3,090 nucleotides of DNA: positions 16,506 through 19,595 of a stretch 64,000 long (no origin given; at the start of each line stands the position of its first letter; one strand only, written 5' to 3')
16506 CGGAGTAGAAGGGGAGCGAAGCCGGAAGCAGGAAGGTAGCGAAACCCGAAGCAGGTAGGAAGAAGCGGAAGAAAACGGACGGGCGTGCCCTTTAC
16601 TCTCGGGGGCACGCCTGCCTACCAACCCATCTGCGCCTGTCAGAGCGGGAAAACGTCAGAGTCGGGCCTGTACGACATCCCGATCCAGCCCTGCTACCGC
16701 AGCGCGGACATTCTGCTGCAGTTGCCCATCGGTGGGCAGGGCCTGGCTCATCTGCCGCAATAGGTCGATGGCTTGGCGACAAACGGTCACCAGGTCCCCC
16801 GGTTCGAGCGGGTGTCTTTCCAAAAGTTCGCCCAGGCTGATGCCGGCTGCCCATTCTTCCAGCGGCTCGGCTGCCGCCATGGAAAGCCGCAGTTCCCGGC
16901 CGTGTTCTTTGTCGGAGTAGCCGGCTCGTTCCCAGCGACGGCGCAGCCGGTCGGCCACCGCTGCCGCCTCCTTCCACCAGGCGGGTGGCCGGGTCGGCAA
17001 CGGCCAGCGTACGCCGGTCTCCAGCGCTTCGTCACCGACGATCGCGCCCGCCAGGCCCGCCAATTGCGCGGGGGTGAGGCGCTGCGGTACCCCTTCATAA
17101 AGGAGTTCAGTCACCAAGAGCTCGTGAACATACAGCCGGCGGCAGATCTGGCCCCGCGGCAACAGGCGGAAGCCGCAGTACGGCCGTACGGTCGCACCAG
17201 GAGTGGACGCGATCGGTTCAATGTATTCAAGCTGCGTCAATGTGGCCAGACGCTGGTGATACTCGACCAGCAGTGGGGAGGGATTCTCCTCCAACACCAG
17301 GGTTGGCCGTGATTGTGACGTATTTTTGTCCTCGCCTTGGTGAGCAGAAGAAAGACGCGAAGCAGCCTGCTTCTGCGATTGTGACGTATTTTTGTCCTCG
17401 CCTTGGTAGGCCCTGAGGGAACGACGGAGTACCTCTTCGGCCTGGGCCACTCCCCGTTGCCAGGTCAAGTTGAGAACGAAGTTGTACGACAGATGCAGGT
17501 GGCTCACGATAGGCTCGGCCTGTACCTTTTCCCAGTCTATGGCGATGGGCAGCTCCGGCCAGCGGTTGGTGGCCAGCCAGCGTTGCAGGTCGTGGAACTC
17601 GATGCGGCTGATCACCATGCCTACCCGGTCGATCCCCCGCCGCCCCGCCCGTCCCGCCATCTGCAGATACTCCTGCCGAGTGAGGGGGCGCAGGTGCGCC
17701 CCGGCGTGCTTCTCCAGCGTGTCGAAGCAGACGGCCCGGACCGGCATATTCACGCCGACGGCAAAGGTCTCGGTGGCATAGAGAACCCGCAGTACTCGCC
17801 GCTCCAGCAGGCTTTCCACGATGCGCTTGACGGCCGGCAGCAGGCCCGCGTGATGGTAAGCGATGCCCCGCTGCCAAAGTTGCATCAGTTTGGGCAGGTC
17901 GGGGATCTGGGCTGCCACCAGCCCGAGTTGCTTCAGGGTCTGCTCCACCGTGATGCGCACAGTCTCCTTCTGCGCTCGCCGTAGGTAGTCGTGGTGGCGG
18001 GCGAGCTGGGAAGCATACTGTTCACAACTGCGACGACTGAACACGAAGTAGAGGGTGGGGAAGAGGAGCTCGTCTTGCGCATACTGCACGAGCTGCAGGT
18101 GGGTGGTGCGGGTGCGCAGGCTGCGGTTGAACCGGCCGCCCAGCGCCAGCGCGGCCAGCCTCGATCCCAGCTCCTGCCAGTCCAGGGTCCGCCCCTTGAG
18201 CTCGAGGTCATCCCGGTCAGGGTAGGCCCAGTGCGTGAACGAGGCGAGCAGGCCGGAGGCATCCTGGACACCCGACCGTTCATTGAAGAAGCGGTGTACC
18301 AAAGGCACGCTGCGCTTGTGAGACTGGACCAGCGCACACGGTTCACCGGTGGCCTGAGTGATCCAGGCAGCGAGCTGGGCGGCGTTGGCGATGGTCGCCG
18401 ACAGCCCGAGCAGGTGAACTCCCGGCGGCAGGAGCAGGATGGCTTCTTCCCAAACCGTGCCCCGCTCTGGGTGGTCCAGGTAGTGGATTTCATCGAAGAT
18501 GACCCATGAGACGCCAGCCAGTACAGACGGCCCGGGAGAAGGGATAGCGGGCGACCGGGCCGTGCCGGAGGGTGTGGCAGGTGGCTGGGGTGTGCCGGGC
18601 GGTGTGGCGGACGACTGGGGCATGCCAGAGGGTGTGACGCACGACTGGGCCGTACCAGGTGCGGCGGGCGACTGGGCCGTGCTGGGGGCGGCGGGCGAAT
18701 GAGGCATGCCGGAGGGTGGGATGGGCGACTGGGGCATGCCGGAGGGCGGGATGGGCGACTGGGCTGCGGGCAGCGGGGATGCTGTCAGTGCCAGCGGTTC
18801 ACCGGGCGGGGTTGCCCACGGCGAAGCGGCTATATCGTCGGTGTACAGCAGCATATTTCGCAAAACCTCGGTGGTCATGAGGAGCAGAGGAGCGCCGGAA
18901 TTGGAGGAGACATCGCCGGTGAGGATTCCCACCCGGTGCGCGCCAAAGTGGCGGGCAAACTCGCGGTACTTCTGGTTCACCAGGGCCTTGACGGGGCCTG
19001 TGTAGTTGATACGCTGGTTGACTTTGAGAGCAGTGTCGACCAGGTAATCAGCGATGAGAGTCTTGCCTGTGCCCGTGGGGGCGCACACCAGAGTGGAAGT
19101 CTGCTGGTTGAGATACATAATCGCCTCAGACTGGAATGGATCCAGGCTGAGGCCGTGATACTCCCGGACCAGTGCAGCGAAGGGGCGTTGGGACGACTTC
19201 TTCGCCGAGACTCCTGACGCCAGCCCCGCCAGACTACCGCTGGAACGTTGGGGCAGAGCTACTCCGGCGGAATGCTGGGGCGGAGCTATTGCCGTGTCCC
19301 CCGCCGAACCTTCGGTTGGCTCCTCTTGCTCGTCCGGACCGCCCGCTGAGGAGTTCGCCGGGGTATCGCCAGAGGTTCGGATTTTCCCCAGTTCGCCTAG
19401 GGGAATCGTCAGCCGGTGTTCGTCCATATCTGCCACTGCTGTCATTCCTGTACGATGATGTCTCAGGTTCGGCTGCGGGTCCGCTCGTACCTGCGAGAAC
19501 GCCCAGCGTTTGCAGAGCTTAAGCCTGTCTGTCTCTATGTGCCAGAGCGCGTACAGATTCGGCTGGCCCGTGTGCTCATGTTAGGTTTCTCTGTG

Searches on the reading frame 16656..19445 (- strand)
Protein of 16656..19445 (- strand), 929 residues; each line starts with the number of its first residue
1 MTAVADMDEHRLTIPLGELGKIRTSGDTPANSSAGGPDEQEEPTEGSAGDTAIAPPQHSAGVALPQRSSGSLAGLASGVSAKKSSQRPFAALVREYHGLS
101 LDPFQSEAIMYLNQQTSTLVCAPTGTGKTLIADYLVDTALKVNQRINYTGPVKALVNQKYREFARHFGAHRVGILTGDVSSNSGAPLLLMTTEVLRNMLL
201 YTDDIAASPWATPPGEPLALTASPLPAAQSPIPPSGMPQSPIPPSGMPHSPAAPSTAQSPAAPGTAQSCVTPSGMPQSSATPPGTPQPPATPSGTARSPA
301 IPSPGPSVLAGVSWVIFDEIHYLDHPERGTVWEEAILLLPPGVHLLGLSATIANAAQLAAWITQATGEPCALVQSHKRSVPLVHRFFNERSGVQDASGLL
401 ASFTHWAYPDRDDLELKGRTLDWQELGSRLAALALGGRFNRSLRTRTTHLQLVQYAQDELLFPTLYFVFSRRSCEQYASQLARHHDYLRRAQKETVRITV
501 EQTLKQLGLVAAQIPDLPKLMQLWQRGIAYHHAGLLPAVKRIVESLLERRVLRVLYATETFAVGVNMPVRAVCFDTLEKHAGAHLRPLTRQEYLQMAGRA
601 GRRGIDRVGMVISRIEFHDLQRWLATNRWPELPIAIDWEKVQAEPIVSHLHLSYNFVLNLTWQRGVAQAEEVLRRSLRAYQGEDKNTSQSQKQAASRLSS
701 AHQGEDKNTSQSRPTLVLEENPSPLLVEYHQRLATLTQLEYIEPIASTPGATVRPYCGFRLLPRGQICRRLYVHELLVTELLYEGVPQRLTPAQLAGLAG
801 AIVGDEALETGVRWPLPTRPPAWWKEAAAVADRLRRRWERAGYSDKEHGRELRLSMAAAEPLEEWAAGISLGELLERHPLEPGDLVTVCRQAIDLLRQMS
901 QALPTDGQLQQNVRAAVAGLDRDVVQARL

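Call 10: search_protein_families(library=pfam, proteins=[window:16656-19445:-], max_evalue=0.01)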
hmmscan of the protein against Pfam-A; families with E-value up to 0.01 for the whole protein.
window:16656-19445:- (929 aa): 6 families
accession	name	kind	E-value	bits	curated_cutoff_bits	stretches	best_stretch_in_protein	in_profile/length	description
PF08148.17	DSHCT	-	2e-24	86.8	22.7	1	762-926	5-171/172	DSHCT (NUC185) domain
PF00270.35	DEAD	-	1.8e-16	60.8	26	2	103-199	2-109/167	DEAD/DEAH box helicase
PF04851.21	ResIII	-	9.5e-08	32.6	22.5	1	101-193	4-108/164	Type III restriction enzyme, res subunit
PF00271.37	Helicase_C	-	8.4e-05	23.2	23.5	1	520-604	34-110/110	Helicase conserved C-terminal domain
PF22527.2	DEXQc_Suv3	-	0.0025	17.8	27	0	314-359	96-142/154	DEXQ-box helicase domain of Suv3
PF13401.12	AAA_22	-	0.0055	17.5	27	0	114-170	4-61/130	AAA domain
